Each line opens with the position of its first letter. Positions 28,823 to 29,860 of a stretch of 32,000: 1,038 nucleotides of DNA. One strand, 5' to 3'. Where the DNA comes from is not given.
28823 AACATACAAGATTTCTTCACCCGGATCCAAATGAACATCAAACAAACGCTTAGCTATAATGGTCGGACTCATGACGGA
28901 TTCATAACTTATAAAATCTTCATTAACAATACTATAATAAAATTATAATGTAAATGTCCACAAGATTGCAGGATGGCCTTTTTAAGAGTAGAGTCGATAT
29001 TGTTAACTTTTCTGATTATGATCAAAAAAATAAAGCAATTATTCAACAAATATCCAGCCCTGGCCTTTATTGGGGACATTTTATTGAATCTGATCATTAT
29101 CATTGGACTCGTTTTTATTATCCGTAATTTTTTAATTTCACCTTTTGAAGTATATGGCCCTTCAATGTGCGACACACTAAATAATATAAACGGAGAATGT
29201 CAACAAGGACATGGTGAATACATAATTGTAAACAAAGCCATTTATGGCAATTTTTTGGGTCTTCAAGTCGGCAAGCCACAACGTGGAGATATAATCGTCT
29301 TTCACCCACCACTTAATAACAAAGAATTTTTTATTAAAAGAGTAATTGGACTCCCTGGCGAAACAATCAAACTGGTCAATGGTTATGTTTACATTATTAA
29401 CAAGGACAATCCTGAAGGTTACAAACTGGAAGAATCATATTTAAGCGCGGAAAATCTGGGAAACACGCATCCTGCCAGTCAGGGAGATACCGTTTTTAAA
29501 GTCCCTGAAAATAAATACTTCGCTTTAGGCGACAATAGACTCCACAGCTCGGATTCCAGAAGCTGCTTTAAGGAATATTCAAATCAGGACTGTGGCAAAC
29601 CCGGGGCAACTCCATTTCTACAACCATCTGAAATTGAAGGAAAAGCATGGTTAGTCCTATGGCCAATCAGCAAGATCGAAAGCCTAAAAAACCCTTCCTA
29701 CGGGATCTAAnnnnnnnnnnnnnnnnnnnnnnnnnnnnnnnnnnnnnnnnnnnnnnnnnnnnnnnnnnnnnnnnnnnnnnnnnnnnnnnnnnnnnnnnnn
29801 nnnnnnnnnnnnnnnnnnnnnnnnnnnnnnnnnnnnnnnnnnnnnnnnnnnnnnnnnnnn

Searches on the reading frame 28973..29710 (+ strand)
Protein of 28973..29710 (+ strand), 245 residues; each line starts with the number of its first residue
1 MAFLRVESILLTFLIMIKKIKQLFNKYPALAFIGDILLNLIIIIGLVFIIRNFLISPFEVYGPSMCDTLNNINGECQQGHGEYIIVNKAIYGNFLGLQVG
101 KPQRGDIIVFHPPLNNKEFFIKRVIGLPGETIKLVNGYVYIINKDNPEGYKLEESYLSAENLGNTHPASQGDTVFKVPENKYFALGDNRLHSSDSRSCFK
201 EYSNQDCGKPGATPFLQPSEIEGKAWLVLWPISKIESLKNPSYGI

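Call 19: find_homologous_proteins(query=window:28973-29710:+, max_evalue=1e-20)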
Query window:28973-29710:+ (245 aa): 877 proteins with E <= 1e-20 among 8000 candidates; the best 120 are listed.
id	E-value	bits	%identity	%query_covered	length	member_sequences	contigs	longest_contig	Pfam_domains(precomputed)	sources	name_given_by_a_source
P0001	9.4e-151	518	91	100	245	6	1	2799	PF10502.15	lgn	-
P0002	3.4e-124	431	80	94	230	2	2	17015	PF10502.15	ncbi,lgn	-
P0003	1.4e-95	337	64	92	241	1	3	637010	PF10502.15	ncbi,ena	-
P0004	5.9e-95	335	67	89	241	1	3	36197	PF10502.15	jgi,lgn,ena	-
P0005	9.7e-95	335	62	95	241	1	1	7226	PF10502.15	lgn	-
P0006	8.7e-94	332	67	82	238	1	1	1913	PF10502.15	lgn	-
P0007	3.8e-93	330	62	92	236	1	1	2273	PF10502.15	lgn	-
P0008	5.2e-93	329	61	92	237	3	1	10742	PF10502.15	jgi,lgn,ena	-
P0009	6.2e-93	329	64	92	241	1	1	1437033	PF10502.15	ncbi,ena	-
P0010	2.1e-92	327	61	94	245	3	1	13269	PF10502.15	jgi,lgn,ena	-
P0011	1.5e-91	324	63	91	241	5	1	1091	PF10502.15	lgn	-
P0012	1.6e-91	324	63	93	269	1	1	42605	PF10502.15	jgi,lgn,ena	-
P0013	3.6e-91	323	63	91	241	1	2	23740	PF10502.15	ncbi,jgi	jgi:signal peptidase I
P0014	8.2e-90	319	64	92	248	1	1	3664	PF10502.15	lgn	-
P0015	1.6e-89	318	60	93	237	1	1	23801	PF10502.15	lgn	-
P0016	1.9e-89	317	64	88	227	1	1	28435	PF10502.15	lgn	-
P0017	1.7e-88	314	62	91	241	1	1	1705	PF10502.15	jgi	-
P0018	2.1e-88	314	64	79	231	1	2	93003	PF10502.15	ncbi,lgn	-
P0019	7.5e-88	312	63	87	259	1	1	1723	PF10502.15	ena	-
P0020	9.1e-88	312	62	87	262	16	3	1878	PF10502.15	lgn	-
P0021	9.9e-88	312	63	82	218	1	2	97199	PF10502.15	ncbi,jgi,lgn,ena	-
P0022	2.5e-87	310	60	91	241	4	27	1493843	PF10502.15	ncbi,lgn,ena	-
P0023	2.9e-87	310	63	89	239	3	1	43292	PF10502.15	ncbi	-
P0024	4.0e-87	310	62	92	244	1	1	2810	PF10502.15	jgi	-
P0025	4.7e-87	310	57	93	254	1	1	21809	PF10502.15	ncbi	-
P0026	5.3e-87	309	60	93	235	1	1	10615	PF10502.15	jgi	jgi:signal peptidase I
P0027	5.4e-87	309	63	88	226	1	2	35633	PF10502.15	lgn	-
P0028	7.0e-87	309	60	95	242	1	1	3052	PF10502.15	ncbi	-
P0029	7.7e-87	309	62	81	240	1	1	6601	PF10502.15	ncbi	-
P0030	8.4e-87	309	58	93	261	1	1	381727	PF10502.15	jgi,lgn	jgi:signal peptidase I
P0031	1.4e-86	308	60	92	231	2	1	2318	PF10502.15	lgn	-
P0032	1.6e-86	308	56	94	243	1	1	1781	PF10502.15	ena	-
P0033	1.7e-86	308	57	99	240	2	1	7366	PF10502.15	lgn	-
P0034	3.3e-86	307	57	93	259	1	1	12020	PF10502.15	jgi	jgi:signal peptidase I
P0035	9.6e-86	305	59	93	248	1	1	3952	PF10502.15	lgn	-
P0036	1.2e-85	305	62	81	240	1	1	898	PF10502.15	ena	-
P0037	1.9e-85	304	63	87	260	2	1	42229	PF10502.15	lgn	-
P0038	2.4e-85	304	60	89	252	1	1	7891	PF10502.15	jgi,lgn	jgi:signal peptidase I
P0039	3.1e-85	304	61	91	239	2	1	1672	PF10502.15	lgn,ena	-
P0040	1.1e-84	302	60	87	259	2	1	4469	PF10502.15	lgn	-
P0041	1.4e-84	302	62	87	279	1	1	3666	PF10502.15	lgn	-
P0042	1.7e-84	301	59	93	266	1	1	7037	PF10502.15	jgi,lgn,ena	-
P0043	2.3e-84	301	63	78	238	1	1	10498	PF10502.15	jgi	jgi:signal peptidase I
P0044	2.6e-84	301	61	89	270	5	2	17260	PF10502.15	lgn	-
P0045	3.0e-84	300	59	92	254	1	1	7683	PF10502.15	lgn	-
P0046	3.1e-84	300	62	89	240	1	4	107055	PF10502.15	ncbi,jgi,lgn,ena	-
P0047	5.1e-84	300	61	87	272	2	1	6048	PF10502.15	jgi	-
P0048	7.4e-84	299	59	93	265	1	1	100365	PF10502.15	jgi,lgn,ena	-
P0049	8.9e-84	299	61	90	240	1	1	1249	PF10502.15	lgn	-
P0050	1.0e-83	299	61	88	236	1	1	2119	PF10502.15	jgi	jgi:signal peptidase I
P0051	1.3e-83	298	62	89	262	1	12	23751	PF10502.15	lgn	-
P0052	1.5e-83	298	59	93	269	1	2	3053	PF10502.15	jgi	jgi:signal peptidase I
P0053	3.6e-83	297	61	89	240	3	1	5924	PF10502.15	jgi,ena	-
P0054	4.3e-83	297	61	87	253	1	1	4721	PF10502.15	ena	-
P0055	4.4e-83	297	62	87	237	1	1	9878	PF10502.15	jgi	-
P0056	9.6e-83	295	61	80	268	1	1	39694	PF10502.15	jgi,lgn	jgi:signal peptidase I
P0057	3.5e-82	294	64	86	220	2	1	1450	PF10502.15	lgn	-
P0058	3.9e-82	293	62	87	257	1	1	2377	PF10502.15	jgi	jgi:signal peptidase I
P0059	4.4e-82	293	61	88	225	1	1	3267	PF10502.15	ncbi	-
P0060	4.6e-82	293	57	93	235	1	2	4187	PF10502.15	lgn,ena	-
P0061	8.0e-82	292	56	93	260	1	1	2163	PF10502.15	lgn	-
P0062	9.5e-82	292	59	87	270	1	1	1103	PF10502.15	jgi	jgi:signal peptidase I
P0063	9.8e-82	292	57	93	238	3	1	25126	PF10502.15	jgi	jgi:signal peptidase I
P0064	1.2e-81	292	55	98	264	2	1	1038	PF10502.15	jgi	jgi:signal peptidase I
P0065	1.3e-81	292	62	89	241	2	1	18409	PF10502.15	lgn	-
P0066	2.3e-81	291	59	82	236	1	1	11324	PF10502.15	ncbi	-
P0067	2.9e-81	291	61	90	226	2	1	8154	PF10502.15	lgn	-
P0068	3.2e-81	290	58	91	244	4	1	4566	PF10502.15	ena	-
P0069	5.5e-81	290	58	87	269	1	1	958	PF10502.15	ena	-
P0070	6.1e-81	290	63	87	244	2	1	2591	PF10502.15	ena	-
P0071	6.5e-81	289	56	91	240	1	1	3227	PF10502.15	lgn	-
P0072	7.1e-81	289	59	79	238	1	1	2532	PF10502.15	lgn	-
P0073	8.6e-81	289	58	95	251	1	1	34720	PF10502.15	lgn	-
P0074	9.1e-81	289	59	79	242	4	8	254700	PF10502.15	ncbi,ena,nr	ncbi:signal peptidase I [Candidatus Peregrinibacteria bacterium]|nr:signal peptidase I [Candidatus P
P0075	1.3e-80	288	60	88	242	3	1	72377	PF10502.15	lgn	-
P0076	1.7e-80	288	56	93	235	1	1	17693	PF10502.15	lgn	-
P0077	2.0e-80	288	58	88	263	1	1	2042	PF10502.15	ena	-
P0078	2.1e-80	288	54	92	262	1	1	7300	PF10502.15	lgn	-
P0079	5.8e-80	286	59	93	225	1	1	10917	PF10502.15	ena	-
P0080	8.7e-80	286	60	88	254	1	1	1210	PF10502.15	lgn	-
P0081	1.1e-79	285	54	89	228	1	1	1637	PF10502.15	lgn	-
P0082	1.4e-79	285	59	81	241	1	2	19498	PF10502.15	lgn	-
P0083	2.0e-79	285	60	87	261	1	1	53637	PF10502.15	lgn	-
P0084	3.0e-79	284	60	87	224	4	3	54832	PF10502.15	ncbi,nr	ncbi:signal peptidase I [Patescibacteria group bacterium]|nr:signal peptidase I [Patescibacteria gro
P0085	4.1e-79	284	58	87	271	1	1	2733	PF10502.15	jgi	jgi:signal peptidase I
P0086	5.1e-79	283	59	93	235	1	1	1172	PF10502.15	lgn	-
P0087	5.1e-79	283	60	88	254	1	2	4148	PF10502.15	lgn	-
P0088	5.2e-79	283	61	91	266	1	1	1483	PF10502.15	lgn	-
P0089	6.3e-79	283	58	80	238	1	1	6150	PF10502.15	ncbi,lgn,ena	-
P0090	6.8e-79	283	55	93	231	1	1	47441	PF10502.15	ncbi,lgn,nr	ncbi:signal peptidase I [Candidatus Peregrinibacteria bacterium]|nr:signal peptidase I [Candidatus P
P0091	8.4e-79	283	62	77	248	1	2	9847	PF10502.15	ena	-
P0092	3.2e-78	281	62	87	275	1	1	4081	PF10502.15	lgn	-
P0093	3.4e-78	281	58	88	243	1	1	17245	PF10502.15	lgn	-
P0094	3.5e-78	280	59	87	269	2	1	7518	PF10502.15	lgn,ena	-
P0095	3.6e-78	280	57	93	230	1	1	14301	PF10502.15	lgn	-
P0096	5.6e-78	280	59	88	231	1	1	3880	PF10502.15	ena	-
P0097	6.4e-78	280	59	79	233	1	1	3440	PF10502.15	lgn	-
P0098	7.5e-78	279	57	87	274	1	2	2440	PF10502.15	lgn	-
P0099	1.1e-77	279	56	89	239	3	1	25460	PF10502.15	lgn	-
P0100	1.9e-77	278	59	87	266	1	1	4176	PF10502.15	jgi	jgi:signal peptidase I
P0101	6.2e-77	276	61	84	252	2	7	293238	PF10502.15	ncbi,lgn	-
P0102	1.0e-76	276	57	89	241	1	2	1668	PF10502.15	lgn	-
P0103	1.1e-76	276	60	83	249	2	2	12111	PF10502.15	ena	-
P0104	3.4e-76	274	55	87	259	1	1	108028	PF10502.15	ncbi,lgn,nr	ncbi:signal peptidase I [Candidatus Peregrinibacteria bacterium]|nr:signal peptidase I [Candidatus P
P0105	5.3e-76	273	61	82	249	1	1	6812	PF10502.15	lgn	-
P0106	5.7e-76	273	53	91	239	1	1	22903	PF10502.15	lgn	-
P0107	5.9e-76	273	57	86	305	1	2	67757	PF10502.15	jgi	jgi:signal peptidase I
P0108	7.4e-76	273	57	87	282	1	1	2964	PF10502.15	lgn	-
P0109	7.8e-76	273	54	93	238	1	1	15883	PF10502.15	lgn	-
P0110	8.0e-76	273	57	87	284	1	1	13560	PF10502.15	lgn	-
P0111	9.5e-76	273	59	85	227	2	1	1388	PF10502.15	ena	-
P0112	1.2e-75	272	57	87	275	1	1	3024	PF10502.15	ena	-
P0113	1.2e-75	272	54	93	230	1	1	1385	PF10502.15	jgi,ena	-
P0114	1.9e-75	272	53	91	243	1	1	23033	PF10502.15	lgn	-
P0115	4.1e-75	270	57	85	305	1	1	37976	PF10502.15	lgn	-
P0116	4.2e-75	270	53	91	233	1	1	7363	PF10502.15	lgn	-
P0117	4.5e-75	270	56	86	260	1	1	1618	PF10502.15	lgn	-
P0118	6.4e-75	270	61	80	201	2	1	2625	PF10502.15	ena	-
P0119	8.5e-75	269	55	82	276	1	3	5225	PF10502.15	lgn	-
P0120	1.0e-74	269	54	93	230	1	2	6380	PF10502.15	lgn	-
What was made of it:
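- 28973..29710 (+): lepB (signal peptidase I, Peptidase_S26), left convergent gene; stop TAA at 29708-29710. 877 homologues, all PF10502, some named signal peptidase I of Peregrinibacteria (call 19).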

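Call 20: find_encoding_contigs(protein=P0001, flank=6000, max_places=6)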
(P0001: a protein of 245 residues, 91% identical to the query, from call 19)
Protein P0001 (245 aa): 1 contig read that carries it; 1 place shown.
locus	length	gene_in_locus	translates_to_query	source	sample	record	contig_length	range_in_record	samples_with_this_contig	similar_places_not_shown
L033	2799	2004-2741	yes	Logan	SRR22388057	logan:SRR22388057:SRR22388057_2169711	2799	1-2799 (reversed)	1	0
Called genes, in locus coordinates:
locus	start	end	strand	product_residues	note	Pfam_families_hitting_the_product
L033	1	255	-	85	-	?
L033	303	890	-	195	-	PF01121:CoaE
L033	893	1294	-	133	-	-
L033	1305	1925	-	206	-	-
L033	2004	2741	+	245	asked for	PF10502:Peptidase_S26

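Call 21: find_encoding_contigs(protein=P0002, flank=6000, max_places=6)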
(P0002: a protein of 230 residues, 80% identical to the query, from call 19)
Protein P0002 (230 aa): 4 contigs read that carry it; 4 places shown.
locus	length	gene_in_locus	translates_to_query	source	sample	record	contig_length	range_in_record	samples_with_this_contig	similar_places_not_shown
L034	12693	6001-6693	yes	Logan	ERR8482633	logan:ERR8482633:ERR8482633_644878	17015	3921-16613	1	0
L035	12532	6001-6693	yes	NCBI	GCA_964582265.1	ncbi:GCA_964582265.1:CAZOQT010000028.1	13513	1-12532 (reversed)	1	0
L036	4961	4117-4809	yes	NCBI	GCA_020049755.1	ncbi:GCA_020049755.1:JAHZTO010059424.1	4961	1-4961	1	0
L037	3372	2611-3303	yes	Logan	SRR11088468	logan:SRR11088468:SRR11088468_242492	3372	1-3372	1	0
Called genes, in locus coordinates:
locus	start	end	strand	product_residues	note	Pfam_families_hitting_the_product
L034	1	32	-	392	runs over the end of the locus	PF12704:MacB_PCD, PF02687:FtsX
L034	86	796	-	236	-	PF00005:ABC_tran, PF02463:SMC_N (faint), PF13304:AAA_21 (faint)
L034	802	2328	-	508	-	PF00364:Biotin_lipoyl (faint), PF25917:BSH_RND (weak), PF25881:HH_YBHG (faint), PF25954:Beta-barrel_RND_2 (weak), PF25990:Beta-barrel_YknX, PF26002:Beta-barrel_AprE (weak), PF25967:RND-MFP_C, PF25989:YknX_C (weak)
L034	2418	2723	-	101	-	-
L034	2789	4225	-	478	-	PF02934:GatB_N, PF02637:GatB_Yqey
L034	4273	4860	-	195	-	PF01121:CoaE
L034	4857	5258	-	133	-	-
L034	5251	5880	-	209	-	-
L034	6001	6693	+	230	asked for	PF10502:Peptidase_S26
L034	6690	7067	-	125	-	-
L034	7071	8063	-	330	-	-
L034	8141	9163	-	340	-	PF01368:DHH, PF02272:DHHA1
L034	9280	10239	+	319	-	PF00551:Formyl_trans_N, PF02911:Formyl_trans_C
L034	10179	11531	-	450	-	PF04932:Wzy_C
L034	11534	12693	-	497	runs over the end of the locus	PF01547:SBP_bac_1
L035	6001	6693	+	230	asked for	PF10502:Peptidase_S26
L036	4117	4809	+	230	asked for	PF10502:Peptidase_S26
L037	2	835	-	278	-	?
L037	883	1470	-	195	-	PF01121:CoaE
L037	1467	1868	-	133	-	-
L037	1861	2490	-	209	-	-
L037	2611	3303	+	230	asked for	PF10502:Peptidase_S26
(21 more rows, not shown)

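Call 26: find_encoding_contigs(protein=window:28973-29710:+, flank=10000, max_places=10)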
Protein window:28973-29710:+ (245 aa): no gene with exactly this product is on record in the collection.
